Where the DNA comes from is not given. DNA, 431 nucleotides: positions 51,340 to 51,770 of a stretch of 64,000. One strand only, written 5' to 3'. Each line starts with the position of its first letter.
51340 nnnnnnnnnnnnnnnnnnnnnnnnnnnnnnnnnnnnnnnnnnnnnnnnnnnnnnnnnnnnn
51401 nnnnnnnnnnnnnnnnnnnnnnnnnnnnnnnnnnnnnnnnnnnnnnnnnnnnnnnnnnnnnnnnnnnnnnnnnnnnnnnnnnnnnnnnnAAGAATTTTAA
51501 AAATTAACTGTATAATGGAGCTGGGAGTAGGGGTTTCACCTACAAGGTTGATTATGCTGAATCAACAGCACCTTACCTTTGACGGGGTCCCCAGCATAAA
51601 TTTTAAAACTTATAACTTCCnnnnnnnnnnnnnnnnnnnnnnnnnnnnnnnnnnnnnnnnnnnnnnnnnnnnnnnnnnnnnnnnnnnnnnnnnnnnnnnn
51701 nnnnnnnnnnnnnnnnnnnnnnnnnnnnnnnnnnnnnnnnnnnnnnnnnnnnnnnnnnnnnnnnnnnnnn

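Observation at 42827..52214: Candidate RNA end-healing/sealing (tRNA repair) toolkit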

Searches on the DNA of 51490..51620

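Call 66: search_rna_families(source=window, start=51490, end=51620, threshold=evalue, max_evalue=10, show_alignments=4)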
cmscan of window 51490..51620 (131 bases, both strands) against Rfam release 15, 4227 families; matches with E-value up to 10: 3.
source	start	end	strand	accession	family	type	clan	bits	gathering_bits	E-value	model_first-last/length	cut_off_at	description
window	51547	51572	-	RF01080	UPD-PKib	Cis-reg;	-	17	39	0.57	1-32/32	no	Pseudoknot of upstream pseudoknot domain (UPD) of the 3'UTR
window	51530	51593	-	RF02339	GlsR17_miR2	Gene; snRNA; snoRNA; CD-box;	-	15.8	84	0.37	1-63/63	no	Giardia snoRNA GlsR17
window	51510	51573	-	RF01525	TB10Cs2H1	Gene; snRNA; snoRNA; HACA-box;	-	10.8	35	9.2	1-66/66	no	Trypanosomatid snoRNA TB10Cs2H1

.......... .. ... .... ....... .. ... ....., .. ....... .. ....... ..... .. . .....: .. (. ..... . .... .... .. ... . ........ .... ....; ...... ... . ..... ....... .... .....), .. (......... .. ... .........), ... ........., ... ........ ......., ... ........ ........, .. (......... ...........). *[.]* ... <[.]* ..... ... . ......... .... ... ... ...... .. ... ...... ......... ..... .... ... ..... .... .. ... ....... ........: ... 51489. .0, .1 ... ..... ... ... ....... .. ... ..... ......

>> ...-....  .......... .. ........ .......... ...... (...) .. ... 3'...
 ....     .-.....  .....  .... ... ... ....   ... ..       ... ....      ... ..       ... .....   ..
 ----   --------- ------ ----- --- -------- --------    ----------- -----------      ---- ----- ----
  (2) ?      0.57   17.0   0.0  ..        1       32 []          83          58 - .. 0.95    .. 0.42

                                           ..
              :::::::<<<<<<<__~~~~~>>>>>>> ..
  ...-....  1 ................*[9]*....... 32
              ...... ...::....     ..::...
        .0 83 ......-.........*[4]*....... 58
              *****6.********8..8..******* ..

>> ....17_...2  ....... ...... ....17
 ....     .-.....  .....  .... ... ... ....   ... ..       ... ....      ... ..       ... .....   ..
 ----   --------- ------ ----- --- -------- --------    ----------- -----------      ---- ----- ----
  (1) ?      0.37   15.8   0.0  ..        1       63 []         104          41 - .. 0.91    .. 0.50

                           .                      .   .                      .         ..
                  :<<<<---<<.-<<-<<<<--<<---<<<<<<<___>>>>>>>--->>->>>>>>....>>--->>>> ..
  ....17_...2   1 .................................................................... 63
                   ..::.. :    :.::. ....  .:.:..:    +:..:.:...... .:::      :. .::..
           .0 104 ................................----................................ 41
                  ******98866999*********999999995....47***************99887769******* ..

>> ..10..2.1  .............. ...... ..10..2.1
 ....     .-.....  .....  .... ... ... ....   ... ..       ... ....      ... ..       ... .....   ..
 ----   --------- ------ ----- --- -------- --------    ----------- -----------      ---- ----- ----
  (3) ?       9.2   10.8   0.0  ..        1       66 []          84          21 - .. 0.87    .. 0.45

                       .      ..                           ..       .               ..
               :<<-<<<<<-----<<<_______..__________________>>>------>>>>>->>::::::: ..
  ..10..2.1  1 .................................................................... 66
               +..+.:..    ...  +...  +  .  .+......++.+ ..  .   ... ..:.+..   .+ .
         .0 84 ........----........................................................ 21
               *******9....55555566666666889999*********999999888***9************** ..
